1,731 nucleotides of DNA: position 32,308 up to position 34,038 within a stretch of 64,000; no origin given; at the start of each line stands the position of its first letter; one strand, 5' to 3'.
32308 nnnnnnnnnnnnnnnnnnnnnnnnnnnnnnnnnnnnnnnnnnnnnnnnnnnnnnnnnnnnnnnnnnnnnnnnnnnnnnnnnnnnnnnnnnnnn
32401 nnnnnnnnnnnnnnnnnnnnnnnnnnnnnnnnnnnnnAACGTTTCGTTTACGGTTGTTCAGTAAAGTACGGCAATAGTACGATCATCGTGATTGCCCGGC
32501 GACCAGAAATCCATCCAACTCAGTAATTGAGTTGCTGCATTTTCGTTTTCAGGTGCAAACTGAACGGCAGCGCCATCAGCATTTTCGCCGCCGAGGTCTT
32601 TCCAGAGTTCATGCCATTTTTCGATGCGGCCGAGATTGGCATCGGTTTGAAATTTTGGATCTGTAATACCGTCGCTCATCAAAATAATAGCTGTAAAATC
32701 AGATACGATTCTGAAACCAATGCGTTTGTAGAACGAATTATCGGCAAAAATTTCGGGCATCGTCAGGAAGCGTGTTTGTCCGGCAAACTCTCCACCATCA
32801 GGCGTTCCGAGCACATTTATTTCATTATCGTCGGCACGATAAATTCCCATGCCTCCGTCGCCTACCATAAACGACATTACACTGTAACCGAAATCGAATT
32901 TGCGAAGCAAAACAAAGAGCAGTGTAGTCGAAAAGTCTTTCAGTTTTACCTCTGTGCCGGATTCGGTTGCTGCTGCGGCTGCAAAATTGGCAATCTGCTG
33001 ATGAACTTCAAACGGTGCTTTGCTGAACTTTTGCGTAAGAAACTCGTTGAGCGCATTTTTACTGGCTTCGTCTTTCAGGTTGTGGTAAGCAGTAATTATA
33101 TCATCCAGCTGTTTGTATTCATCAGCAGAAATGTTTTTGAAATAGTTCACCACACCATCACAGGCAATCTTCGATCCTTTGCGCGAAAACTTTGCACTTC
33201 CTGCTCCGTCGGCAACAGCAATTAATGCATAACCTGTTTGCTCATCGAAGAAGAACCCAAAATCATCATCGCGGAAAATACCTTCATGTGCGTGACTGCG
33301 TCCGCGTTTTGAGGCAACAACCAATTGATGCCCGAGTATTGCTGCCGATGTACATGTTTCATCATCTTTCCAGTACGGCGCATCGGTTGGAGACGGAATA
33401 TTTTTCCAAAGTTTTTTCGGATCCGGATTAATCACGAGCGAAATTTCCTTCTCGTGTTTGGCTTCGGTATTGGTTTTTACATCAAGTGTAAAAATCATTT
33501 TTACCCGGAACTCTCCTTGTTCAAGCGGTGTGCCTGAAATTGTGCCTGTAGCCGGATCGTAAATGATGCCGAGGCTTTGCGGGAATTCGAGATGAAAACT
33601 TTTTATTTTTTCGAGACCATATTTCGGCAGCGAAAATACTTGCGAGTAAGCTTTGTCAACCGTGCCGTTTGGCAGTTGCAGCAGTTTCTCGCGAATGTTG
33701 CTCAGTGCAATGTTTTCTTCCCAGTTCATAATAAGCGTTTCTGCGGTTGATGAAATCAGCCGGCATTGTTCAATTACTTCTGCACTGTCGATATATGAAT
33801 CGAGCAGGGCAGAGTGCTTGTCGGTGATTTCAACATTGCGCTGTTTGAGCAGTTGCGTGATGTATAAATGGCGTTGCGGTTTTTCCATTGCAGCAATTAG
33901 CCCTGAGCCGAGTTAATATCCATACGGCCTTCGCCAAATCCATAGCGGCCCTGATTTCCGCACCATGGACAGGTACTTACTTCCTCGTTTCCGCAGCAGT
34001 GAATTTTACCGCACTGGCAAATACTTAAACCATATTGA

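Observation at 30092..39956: Twelve-gene Ter-type stress-response/signalling operon combining a TerY-P triad, three TerD, TerC and a PRTase-HAD pair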

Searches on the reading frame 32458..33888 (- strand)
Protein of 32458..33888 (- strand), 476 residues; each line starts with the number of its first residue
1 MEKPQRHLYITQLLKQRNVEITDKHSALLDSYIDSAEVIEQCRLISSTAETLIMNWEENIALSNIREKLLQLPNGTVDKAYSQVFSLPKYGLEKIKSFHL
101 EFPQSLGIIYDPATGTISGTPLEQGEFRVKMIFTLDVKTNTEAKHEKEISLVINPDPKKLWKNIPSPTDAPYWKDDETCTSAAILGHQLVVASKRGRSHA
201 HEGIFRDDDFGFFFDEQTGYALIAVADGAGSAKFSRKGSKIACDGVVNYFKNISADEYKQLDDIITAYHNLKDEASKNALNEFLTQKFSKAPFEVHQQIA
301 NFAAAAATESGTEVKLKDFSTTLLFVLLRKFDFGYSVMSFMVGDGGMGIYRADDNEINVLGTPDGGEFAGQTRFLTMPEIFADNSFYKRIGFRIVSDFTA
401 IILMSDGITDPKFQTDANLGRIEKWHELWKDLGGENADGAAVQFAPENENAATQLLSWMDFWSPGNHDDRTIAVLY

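Call 3: search_protein_families(library=pfam, proteins=[window:32458-33888:-], max_evalue=0.01)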
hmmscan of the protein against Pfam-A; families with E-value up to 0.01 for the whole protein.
window:32458-33888:- (476 aa): 1 family
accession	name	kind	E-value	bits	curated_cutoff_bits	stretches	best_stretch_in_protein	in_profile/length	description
PF13672.11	PP2C_2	-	2.3e-36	125.8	24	1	195-417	1-182/209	Protein phosphatase 2C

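Call 5: search_protein_families(library=padloc, proteins=[window:32458-33888:-], max_evalue=0.01)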
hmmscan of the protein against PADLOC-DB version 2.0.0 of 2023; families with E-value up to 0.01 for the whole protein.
window:32458-33888:- (476 aa): 0 families

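Call 6: search_protein_families(library=ncbifam, proteins=[window:32458-33888:-], max_evalue=0.01)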
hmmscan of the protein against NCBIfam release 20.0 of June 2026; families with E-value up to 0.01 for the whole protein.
window:32458-33888:- (476 aa): 1 family
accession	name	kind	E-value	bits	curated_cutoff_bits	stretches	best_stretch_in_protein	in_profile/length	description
NF033484.1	Stp1_PP2C_phos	equivalog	0.0011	18.5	230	1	208-261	12-66/232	Stp1/IreP family PP2C-type Ser/Thr phosphatase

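Call 36: find_homologous_proteins(query=window:32458-33888:-, max_evalue=0.00001)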
Query window:32458-33888:- (476 aa): 5978 proteins with E <= 0.00001 among 8000 candidates; the best 120 are listed.
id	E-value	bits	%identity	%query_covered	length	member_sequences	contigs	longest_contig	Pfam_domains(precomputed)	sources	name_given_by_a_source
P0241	0.0e+0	1088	100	100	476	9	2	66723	PF13672.12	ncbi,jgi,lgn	ncbi:MAG: PP2C family serine/threonine-protein phosphatase [Bacteroidota bacterium]|jgi:serine/threo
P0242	5.2e-280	947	85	100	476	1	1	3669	PF13672.12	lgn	-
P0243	8.1e-249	844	78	100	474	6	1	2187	PF13672.12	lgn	-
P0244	9.1e-246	834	77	100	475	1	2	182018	PF13672.12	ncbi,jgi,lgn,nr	ncbi:MAG: protein phosphatase 2C domain-containing protein [Bacteroidia bacterium]|jgi:hypothetical 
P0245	6.4e-166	571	53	100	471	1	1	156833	PF13672.12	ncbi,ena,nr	ncbi:MAG: hypothetical protein FD123_2066 [Bacteroidetes bacterium]|nr:MAG: hypothetical protein FD1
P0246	5.5e-158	545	51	100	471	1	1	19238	PF13672.12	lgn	-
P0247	7.5e-158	544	53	100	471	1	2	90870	PF13672.12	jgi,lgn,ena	-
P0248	1.3e-147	510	49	98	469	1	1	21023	PF13672.12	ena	-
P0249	2.5e-138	480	48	98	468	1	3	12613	PF13672.12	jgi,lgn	-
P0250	2.0e-137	477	48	98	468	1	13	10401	PF13672.12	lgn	-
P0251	2.5e-137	477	48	98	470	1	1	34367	PF13672.12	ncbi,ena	-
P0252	2.6e-137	476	46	99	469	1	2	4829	PF13672.12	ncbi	-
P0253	2.6e-137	476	48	98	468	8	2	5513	PF13672.12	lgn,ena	-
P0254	6.8e-137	475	46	99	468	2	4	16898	PF13672.12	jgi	jgi:serine/threonine protein phosphatase PrpC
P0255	9.3e-137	475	47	99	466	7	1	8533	PF13672.12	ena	-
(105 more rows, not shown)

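Call 47: predict_structure(alignment_id=A4)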
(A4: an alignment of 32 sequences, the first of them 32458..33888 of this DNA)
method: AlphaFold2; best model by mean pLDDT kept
length: 476 residues; sequences in the alignment: 32
mean_pLDDT: 91.1   pTM: 0.76
mean pLDDT of the five models: 91.1, 90.5, 88.7, 88.5, 88.4
residues with pLDDT >= 90: 328; 70-90: 131; 50-70: 14; < 50: 3
segments of 3 or more residues with pLDDT < 50: 367-369
pLDDT, mean of each block of 10 residues (from residue 1): 88 90 87 91 89 88 91 92 92 91 94 94 95 84 88 85 88 93 96 91 92 97 95 93 98 96 96 93 92 97 95 94 98 97 94 95 63 88 88 96 92 86 95 88 94 93 68 97
secondary structure, 60 per line:
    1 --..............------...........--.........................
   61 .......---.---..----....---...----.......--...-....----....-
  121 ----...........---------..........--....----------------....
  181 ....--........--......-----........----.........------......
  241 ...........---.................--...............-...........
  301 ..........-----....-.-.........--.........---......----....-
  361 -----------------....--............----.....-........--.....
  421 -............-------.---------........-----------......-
elements in order: H3-16 H23-33 H36-67 E81-84 E95-101 E108-111 E116-119 E125-135 E145-154 H157-160 E177-184 E187-194 H197-202 E208-215 E220-228 H235-251 H255-271 H274-288 H290-310 H316-319 E323-331 E334-342 E346-351 E356-359 H378-381 H384-389 E390-395 E400-404 H406-413 H416-420 H422-432 H451-458 E470-475

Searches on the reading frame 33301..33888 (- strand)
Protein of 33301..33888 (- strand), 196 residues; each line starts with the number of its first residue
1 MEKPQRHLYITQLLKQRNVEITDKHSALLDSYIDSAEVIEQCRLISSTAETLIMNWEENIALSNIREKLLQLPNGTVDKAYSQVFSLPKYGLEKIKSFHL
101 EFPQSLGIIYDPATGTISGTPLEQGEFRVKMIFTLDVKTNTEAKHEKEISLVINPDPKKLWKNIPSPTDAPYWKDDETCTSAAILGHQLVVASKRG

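Call 31: search_protein_families(library=pfam, proteins=[window:33301-33888:-], max_evalue=10)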
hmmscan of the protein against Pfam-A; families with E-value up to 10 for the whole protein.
seq(196 aa): 1 family
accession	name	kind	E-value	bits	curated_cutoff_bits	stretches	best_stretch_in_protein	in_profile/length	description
PF05345.18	He_PIG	-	0.014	16.2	24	1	107-151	51-93/96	Putative Ig domain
